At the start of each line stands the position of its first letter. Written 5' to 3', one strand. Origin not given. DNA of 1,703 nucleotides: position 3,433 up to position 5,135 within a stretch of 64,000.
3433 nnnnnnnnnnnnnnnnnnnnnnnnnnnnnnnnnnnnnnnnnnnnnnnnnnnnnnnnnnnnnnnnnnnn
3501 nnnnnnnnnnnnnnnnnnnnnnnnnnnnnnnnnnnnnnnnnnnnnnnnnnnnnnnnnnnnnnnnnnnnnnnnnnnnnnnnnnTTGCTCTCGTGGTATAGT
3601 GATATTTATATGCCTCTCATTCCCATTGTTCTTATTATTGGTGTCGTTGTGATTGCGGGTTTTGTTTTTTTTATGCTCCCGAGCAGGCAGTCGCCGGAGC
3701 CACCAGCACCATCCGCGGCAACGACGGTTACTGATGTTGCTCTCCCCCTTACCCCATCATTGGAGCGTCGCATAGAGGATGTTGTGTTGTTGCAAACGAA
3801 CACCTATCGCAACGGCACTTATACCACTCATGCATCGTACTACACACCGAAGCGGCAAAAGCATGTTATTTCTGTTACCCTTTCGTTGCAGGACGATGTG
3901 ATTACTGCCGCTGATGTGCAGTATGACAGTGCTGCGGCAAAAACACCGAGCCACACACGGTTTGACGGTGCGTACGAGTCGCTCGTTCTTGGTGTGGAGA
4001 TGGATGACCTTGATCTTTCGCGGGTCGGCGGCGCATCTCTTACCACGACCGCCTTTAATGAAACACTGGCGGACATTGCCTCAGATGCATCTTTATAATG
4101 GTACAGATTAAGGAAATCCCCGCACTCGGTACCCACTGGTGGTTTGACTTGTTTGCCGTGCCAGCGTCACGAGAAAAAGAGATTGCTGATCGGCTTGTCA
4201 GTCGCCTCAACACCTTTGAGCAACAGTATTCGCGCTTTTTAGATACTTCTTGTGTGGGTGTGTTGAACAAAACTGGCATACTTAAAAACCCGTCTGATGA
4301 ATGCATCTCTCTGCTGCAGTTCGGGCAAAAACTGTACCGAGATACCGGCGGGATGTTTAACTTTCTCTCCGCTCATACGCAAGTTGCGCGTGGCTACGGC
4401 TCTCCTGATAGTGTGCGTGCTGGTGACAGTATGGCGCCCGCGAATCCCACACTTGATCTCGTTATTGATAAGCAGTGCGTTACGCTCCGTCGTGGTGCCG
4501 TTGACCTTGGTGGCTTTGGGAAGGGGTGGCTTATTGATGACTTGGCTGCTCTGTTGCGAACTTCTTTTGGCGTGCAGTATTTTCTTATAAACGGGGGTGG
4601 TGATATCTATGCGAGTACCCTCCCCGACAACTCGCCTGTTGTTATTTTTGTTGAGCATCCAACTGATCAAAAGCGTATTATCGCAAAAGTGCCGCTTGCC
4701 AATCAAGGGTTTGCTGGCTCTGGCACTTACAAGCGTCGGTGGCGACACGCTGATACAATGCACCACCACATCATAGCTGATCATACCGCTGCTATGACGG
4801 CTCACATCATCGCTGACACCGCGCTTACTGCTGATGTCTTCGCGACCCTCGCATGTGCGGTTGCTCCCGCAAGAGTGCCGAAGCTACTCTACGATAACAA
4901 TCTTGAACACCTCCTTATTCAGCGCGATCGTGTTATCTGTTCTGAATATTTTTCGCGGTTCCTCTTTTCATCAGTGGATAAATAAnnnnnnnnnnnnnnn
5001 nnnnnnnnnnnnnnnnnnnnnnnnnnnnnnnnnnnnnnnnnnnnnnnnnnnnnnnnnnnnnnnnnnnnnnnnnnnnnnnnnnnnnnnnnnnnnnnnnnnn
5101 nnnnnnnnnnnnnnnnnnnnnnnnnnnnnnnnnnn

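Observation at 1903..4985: Three-gene flavinylation module: membrane FNR-like oxidoreductase, FMN-binding-like anchored protein, ApbE flavin transferase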

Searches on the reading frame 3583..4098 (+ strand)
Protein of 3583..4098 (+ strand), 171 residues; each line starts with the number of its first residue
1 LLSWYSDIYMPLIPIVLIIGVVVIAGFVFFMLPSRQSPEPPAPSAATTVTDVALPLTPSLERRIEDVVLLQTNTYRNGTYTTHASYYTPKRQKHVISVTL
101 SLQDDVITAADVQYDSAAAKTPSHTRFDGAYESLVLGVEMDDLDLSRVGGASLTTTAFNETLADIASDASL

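Call 3: search_protein_families(library=pfam, proteins=[window:3583-4098:+], max_evalue=0.1)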
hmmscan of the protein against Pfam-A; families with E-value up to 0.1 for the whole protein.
window:3583-4098:+ (171 aa): 0 families

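Call 4: search_protein_families(library=ncbifam, proteins=[window:3583-4098:+], max_evalue=0.1)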
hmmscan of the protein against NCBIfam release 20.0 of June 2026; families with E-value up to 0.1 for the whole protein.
window:3583-4098:+ (171 aa): 0 families

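Call 14: find_homologous_proteins(query=window:3583-4098:+, max_evalue=0.001)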
Query window:3583-4098:+ (171 aa): 63 proteins with E <= 0.001 among 284 candidates.
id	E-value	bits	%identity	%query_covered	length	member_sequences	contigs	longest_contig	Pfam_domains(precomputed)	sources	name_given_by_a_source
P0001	4.7e-104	363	100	100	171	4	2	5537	-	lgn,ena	-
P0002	5.6e-69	249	75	86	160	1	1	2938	-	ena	-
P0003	9.9e-69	248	74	86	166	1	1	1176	-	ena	-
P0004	5.0e-67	243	73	86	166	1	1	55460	-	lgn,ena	-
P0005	2.4e-66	240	73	86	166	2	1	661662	-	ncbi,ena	-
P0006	1.0e-63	232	70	86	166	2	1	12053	-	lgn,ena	-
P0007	2.7e-59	218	68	84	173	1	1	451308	-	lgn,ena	-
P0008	1.0e-50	190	62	95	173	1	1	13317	-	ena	-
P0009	4.9e-45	171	60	85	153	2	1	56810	-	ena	-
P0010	9.6e-45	170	59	85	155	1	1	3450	-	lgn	-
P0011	3.7e-43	165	57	87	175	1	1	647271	-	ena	-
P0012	6.7e-42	161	52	85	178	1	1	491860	-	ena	-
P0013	4.9e-41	158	52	95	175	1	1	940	-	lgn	-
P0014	1.6e-40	157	54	85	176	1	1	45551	-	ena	-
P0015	2.0e-39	153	54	95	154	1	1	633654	-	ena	-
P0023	2.9e-24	104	40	94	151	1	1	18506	-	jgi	jgi:uncharacterized protein with FMN-binding domain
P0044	2.8e-14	71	42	58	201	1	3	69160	-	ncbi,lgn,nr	ncbi:MAG: hypothetical protein KBC62_01270 [Candidatus Pacebacteria bacterium]|nr:hypothetical prote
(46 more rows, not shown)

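Call 17: find_encoding_contigs(protein=P0005, flank=6000, max_places=2)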
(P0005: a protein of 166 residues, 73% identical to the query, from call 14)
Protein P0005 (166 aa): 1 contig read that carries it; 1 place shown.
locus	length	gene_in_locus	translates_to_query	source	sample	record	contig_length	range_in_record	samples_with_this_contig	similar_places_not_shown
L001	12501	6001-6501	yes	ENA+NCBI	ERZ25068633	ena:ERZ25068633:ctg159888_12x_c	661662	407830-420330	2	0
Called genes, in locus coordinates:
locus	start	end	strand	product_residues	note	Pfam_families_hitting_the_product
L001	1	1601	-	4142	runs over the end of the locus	PF13750:Big_3_3 (faint), PF17936:Big_6 (faint), PF10615:DUF2470 (faint), PF19077:Big_13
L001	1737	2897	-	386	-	PF13433:Peripla_BP_5, PF13458:Peripla_BP_6, PF01094:ANF_receptor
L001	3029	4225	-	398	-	PF13433:Peripla_BP_5, PF13458:Peripla_BP_6, PF01094:ANF_receptor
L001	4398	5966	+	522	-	PF03116:NQR2_RnfD_RnfE (faint), PF00970:FAD_binding_6, PF00175:NAD_binding_1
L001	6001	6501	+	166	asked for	-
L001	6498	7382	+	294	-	PF02424:ApbE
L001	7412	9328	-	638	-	PF24681:Kelch_KLHDC2_KLHL20_DRC7, PF01344:Kelch_1 (faint), PF13415:Beta-prop_FBX42, PF24681:Kelch_KLHDC2_KLHL20_DRC7, PF24981:Beta-prop_ATRN-LZTR1 (weak), PF13415:Beta-prop_FBX42, PF00768:Peptidase_S11, PF13354:Beta-lactamase2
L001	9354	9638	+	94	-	PF01035:DNA_binding_1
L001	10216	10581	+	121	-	PF02021:UPF0102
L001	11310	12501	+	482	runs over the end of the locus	PF00883:Peptidase_M17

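Call 18: find_encoding_contigs(protein=P0044, flank=6000, max_places=2)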
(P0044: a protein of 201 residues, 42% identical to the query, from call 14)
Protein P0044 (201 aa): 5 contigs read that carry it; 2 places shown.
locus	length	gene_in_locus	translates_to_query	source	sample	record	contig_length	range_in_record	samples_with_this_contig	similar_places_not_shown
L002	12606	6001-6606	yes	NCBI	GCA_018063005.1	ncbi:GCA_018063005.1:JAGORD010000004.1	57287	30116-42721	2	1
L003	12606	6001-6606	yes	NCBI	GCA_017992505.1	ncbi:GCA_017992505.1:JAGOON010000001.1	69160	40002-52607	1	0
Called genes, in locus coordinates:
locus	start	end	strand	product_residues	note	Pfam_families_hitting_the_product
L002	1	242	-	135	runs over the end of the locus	-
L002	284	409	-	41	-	-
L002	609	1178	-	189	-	PF09335:VTT_dom (weak)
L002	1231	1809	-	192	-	PF02525:Flavodoxin_2, PF03358:FMN_red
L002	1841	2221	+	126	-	PF01638:HxlR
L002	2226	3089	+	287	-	PF01149:Fapy_DNA_glyco, PF06831:H2TH, PF06827:zf-FPG_IleRS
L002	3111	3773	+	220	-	PF03167:UDG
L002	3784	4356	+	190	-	-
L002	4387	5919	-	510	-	PF03116:NQR2_RnfD_RnfE (faint), PF00175:NAD_binding_1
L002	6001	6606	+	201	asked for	-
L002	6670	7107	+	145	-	-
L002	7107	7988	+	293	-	PF02424:ApbE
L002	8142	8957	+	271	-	PF01509:TruB_N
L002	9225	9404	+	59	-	PF00471:Ribosomal_L33 (weak)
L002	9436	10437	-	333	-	PF00274:Glycolytic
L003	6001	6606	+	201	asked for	-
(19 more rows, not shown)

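Call 19: find_encoding_contigs(protein=P0023, flank=6000, max_places=2)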
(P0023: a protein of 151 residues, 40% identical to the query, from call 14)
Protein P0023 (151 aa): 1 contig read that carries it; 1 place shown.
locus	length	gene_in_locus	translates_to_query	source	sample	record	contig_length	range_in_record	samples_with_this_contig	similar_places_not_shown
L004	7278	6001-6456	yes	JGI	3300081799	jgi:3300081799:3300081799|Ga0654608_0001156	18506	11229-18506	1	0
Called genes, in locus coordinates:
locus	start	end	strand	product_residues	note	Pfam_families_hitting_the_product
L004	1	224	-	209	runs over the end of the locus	PF00881:Nitroreductase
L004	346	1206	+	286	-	PF01149:Fapy_DNA_glyco, PF06831:H2TH, PF06827:zf-FPG_IleRS (weak)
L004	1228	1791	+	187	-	PF07963:N_methyl, PF08334:T2SSG (faint)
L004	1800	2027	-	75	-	PF09834:DUF2061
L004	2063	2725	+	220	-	PF03167:UDG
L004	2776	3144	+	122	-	-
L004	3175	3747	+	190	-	-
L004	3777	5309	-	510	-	PF03116:NQR2_RnfD_RnfE (faint), PF00175:NAD_binding_1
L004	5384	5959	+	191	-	-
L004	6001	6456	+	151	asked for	-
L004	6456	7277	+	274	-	?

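Call 22: search_solved_structures(query=A1, max_evalue=10, show_alignments=3)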
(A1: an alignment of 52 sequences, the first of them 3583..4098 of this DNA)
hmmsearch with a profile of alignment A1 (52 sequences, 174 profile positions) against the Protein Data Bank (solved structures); distinct sequences matched with E-value up to 10: 6.
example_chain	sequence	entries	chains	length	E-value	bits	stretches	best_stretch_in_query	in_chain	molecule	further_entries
4les_A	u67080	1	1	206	0.081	16.4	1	34-117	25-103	Protein - conserved hypothetical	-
5nc6_B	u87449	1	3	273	0.2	15.1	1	3-52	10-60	Peptidoglycan N-acetylglucosamine deacetylase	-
4p5i_A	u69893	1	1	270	0.48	13.9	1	47-127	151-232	Chemokine binding protein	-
4zk9_A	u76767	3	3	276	0.51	13.8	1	47-127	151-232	Chemokine binding protein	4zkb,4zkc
8rjc_9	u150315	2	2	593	0.94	12.9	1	5-98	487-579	Calnexin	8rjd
6sx1_A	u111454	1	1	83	3.4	11.1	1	45-107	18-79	Surface protein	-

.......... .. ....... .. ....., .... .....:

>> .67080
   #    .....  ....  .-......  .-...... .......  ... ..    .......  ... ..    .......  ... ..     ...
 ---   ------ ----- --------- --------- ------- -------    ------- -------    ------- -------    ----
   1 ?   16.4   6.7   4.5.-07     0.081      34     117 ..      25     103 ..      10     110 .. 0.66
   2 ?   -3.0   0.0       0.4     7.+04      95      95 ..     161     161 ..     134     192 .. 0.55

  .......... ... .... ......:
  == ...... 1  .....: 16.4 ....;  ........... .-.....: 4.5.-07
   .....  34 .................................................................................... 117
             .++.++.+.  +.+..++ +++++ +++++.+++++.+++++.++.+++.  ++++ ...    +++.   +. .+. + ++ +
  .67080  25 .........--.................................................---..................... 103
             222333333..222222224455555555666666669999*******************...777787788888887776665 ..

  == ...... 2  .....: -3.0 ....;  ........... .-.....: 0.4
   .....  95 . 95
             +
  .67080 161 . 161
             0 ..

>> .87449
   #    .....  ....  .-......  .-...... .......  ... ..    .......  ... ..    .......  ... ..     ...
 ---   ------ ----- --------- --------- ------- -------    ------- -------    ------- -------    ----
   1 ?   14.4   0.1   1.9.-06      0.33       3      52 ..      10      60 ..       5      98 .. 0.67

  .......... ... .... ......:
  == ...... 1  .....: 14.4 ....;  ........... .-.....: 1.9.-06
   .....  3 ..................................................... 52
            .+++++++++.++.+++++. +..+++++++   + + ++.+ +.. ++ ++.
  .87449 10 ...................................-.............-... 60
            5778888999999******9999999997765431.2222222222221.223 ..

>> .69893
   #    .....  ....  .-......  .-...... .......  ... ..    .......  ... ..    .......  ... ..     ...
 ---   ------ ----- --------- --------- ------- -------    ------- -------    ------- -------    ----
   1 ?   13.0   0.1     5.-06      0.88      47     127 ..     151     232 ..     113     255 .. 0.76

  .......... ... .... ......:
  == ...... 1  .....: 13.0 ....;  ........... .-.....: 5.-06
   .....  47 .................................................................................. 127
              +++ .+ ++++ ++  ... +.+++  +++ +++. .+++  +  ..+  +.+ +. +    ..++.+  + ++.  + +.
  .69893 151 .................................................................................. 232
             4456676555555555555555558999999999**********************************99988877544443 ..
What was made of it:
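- Tried and rejected: (2) A profile of the small-protein family against PDB sequences gave only noise and no NqrC/RnfG (call 22).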

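Call 30: predict_structure(alignment_id=A1)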
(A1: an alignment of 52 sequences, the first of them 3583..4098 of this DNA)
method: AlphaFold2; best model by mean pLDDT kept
length: 171 residues; sequences in the alignment: 52
mean_pLDDT: 81.7   pTM: 0.60
mean pLDDT of the five models: 81.7, 81.0, 80.7, 80.1, 80.0
residues with pLDDT >= 90: 92; 70-90: 24; 50-70: 51; < 50: 4
segments of 3 or more residues with pLDDT < 50: none
pLDDT, mean of each block of 10 residues (from residue 1): 61 64 73 64 56 56 65 94 96 97 97 93 94 96 90 95 97 91
secondary structure, 60 per line:
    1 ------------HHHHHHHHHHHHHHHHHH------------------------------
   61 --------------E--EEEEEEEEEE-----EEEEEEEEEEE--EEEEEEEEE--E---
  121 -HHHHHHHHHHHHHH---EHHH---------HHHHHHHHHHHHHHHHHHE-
elements in order: H13-30 E78-87 E93-103 E106-114 H122-135 H152-169
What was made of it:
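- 3610..4098 (+): Small subunit (162 aa from ATG 3610; the ORF opens at TTG 3583): N-terminal TM anchor (nt 3610-3678), Pro/Thr/Ala-rich linker, and a divergent FMN_bind domain (aa ~70-171). AF2 domain pLDDT above 90 (call 30).
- On FMN_bind domain (PF04205): AF2 domain pLDDT is above 90 with topology beta-beta-beta-alpha-loop-alpha, and helix 152-169 starts at S152 (call 30).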

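Call 33: fold_search(model_id=the predicted structure, library=pdb)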
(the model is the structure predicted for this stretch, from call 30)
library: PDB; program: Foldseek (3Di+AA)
matches with E <= 10: 637; with E <= 0.001: 0
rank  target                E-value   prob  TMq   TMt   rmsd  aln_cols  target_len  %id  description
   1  3o6u_D                8.9e-03  0.98  0.33  0.43   7.3       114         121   16  Crystal Structure of CPE2226 protein from Clostridium perfringens. Northeast Structural Genomics Consortium Target CpR (released 2010-08-11)
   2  3o6u_C                1.2e-02  0.99  0.35  0.48   6.7       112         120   12  Crystal Structure of CPE2226 protein from Clostridium perfringens. Northeast Structural Genomics Consortium Target CpR (released 2010-08-11)
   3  3o6u_A                2.0e-02  0.98  0.35  0.46   6.7       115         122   15  Crystal Structure of CPE2226 protein from Clostridium perfringens. Northeast Structural Genomics Consortium Target CpR (released 2010-08-11)
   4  6jzv_A                5.6e-02  0.93  0.34  0.40   8.8       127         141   12  Crystal structure of SufU from Bacillus subtilis (released 2020-05-06)
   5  3a7u                  6.3e-02  0.91  0.33  0.20   5.2       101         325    9  Crystal structure of the bovine lipoyltransferase in its unliganded form (released 2010-01-19)
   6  6jzv_D                7.6e-02  0.91  0.34  0.41   7.6       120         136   13  Crystal structure of SufU from Bacillus subtilis (released 2020-05-06)
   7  6jzw_D                8.7e-02  0.57  0.24  0.29   9.9        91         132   13  Crystal structure of SufU from Bacillus subtilis with Cys persulfurated (released 2020-05-06)
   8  6jzv_C                1.3e-01  0.57  0.28  0.33   7.9       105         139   10  Crystal structure of SufU from Bacillus subtilis (released 2020-05-06)
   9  3fyy_A                1.4e-01  0.47  0.27  0.14   7.8       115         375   14  Crystal structure of divergent enolase from Oceanobacillus iheyensis complexed with Mg (released 2009-02-03)
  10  8uem_B                1.6e-01  0.75  0.24  0.15   5.5        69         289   19  The CryoEM structure of the high affinity Carbon monoxide dehydrogenase from Mycobacterium smegmatis (released 2024-10-16)
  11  1rm6_B                1.7e-01  0.66  0.30  0.17   7.8       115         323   12  Structure of 4-hydroxybenzoyl-CoA reductase from Thauera aromatica (released 2004-12-21)
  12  9rdk_M                2.2e-01  0.18  0.20  0.11  20.1       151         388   12  Cryo-EM structure of the human SAGA co-activator complex (released 2026-04-01)
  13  2e5a                  2.4e-01  0.47  0.28  0.16   5.9        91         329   10  Crystal Structure of Bovine Lipoyltransferase in Complex with Lipoyl-AMP (released 2007-09-04)
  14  5xd7                  2.5e-01  0.47  0.21  0.12   7.3        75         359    8  Crystal structure analysis of 3,6-anhydro-L-galactonate cycloisomerase (released 2017-09-27)
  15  1ffv_C                2.7e-01  0.41  0.27  0.17   8.7       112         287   11  CARBON MONOXIDE DEHYDROGENASE FROM HYDROGENOPHAGA PSEUDOFLAVA (released 2000-09-15)
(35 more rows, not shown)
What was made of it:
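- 3610..4098 (+): Top Foldseek hit 3O6U (call 33).
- On FMN_bind domain (PF04205): The top three PDB hits are 3O6U chains (prob 0.98-0.99, E 0.009-0.02, TMt 0.43-0.48; call 33).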

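Call 65: search_protein_families(library=pfam, alignment_id=A1, max_evalue=1)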
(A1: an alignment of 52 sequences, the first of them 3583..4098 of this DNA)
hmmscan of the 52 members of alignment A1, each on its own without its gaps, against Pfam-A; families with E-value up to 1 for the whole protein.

A. member 1, window:3583-4098:+ (171 aa): 0 families

B. families by the number of members that match (of 52 scanned): 65 families (the first 25 are shown)
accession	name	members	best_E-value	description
PF04205.19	FMN_bind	19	3.4e-05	FMN-binding domain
PF14221.11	DUF4330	7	0.017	Domain of unknown function (DUF4330)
PF10907.13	DUF2749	4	0.19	Protein of unknown function (DUF2749)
PF18895.5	T4SS_pilin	3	1.4e-12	Type IV secretion system pilin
PF12685.13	SpoIIIAH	3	0.012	SpoIIIAH-like protein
PF05887.16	Trypan_PARP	2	0.014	Procyclic acidic repetitive protein (PARP)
PF23386.1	NPP-6_helical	2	0.015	NPP-6, helical domain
PF16118.10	DUF4834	2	0.025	Domain of unknown function (DUF4834)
PF04522.18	BBMV_Gp1_N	2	0.034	Broad bean mottle virus, Gp1, N-terminal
PF03929.21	PepSY_TM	2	0.061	PepSY-associated TM region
PF20809.2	MINT_MID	1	0.00077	Msx2-interacting protein, MID domain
PF21827.1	New_glue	1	0.0012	New glue protein family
PF23933.1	DUF7269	1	0.0023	Family of unknown function (DUF7269)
PF23923.1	DUF7262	1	0.004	Family of unknown function (DUF7262)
PF00802.24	Glycoprotein_G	1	0.0052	Pneumovirus attachment glycoprotein G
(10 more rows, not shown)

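Call 80: search_protein_representatives(alignment_id=A1)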
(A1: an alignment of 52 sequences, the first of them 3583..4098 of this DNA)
Query: 52 sequences, 174 profile positions. Proteins with E-value up to 0.001 (for the whole library): 3265; up to 1e-10: 2707; up to 1e-30: 378. The best 150 are listed.
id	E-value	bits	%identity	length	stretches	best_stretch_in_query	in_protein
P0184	6.1e-88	309.9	-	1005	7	65-167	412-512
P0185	9.6e-73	260.4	-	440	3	53-173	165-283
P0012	6.7e-52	192.5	-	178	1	2-173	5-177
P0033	3.7e-51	190.1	-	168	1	1-172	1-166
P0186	6.9e-51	189.2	-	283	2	70-173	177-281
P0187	2.9e-50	187.2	-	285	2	56-173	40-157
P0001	5.3e-50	186.3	-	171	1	2-173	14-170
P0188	7.2e-50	185.9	-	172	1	1-173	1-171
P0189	1.8e-49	184.6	-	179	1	1-173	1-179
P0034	3.3e-49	183.7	-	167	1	1-173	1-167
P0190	1.2e-48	182.0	-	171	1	1-173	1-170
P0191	2.8e-48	180.7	-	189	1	1-173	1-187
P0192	6.6e-48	179.5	-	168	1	1-173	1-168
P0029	8.1e-48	179.2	-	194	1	1-173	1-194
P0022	1.1e-47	178.8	-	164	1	1-172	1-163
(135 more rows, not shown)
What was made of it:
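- Closest known: NQR/RNF-like flavinylation-associated system. Different: By comparison, I found 3,265 representatives at 50% identity for the small subunit alone (call 80).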

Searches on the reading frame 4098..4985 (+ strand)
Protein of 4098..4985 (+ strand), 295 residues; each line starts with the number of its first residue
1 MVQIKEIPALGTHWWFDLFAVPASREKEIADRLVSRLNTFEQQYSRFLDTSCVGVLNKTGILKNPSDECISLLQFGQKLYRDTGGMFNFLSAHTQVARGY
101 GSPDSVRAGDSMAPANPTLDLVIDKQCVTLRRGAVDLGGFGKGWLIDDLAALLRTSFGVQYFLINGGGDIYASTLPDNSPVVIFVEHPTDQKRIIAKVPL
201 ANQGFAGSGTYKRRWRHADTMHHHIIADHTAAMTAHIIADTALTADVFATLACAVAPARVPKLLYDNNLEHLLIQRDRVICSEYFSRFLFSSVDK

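Call 3: search_protein_families(library=pfam, proteins=[window:4098-4985:+], max_evalue=0.1)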
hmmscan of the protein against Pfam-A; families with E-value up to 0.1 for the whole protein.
window:4098-4985:+ (295 aa): 1 family
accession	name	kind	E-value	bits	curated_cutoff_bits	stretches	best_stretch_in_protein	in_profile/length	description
PF02424.20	ApbE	-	4.3e-32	112.1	25.6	1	11-270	2-263/266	ApbE family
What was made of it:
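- Checked: ORF 4098..4985 hits PF02424 ApbE (E=4.3e-32, call 3).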

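Call 4: search_protein_families(library=ncbifam, proteins=[window:4098-4985:+], max_evalue=0.1)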
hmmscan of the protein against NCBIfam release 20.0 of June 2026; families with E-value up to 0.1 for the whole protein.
window:4098-4985:+ (295 aa): 1 family
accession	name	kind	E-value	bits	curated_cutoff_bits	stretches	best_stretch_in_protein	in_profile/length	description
NF007774.0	PRK10461.1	equivalog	2.2e-12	46.6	498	1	135-278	181-331/351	FAD:protein FMN transferase ApbE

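Call 28: search_solved_structures(query=window:4098-4985:+, max_evalue=0.001, show_alignments=2)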
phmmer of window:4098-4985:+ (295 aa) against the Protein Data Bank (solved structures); distinct sequences matched with E-value up to 0.001: 9.
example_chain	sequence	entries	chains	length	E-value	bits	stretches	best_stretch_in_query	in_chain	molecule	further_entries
4xgw_A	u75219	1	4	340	4.2e-10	42.5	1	5-276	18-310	FAD:protein FMN transferase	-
2o18_A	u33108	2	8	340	1.5e-09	40.7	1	5-276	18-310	Thiamine biosynthesis lipoprotein apbE | FAD:protein FMN transferase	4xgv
4xgx_A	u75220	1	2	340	6.3e-09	38.7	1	9-276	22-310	FAD:protein FMN transferase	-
5mgy_H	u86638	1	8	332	1.8e-07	33.9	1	62-269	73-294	FAD:protein FMN transferase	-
3pnd_A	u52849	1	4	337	2.6e-07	33.3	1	135-269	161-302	Thiamine biosynthesis lipoprotein ApbE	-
7esa_A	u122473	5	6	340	8.9e-07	31.6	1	65-232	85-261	FAD:protein FMN transferase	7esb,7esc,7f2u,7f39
1vrm_A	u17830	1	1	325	2.2e-06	30.3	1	128-276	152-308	hypothetical protein TM1553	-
6nxi_A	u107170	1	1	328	2.9e-06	29.9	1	134-275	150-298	FAD:protein FMN transferase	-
6nxj_A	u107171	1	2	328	3.3e-05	26.4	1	134-274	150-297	FAD:protein FMN transferase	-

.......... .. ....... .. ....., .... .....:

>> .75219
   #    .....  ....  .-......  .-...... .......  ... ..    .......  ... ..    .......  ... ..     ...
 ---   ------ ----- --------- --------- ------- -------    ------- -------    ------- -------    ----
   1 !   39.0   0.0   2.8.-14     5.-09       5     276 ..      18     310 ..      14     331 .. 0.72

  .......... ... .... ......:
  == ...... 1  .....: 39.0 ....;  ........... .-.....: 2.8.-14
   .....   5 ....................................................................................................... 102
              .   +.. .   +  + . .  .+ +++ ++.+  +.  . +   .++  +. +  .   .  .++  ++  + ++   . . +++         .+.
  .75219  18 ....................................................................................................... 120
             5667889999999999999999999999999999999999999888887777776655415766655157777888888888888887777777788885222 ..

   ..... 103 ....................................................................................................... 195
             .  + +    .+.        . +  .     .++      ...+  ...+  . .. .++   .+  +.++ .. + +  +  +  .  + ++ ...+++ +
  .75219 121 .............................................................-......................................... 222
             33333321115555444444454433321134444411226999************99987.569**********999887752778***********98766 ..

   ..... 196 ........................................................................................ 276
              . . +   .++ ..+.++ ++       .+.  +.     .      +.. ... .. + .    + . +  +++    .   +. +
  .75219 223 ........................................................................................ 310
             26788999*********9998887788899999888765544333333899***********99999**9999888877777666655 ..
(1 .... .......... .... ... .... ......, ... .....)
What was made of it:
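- On ApbE / Ftp flavin transferase (PF02424): It aligns to E. coli ApbE 4xgw across the whole mature domain (call 28).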
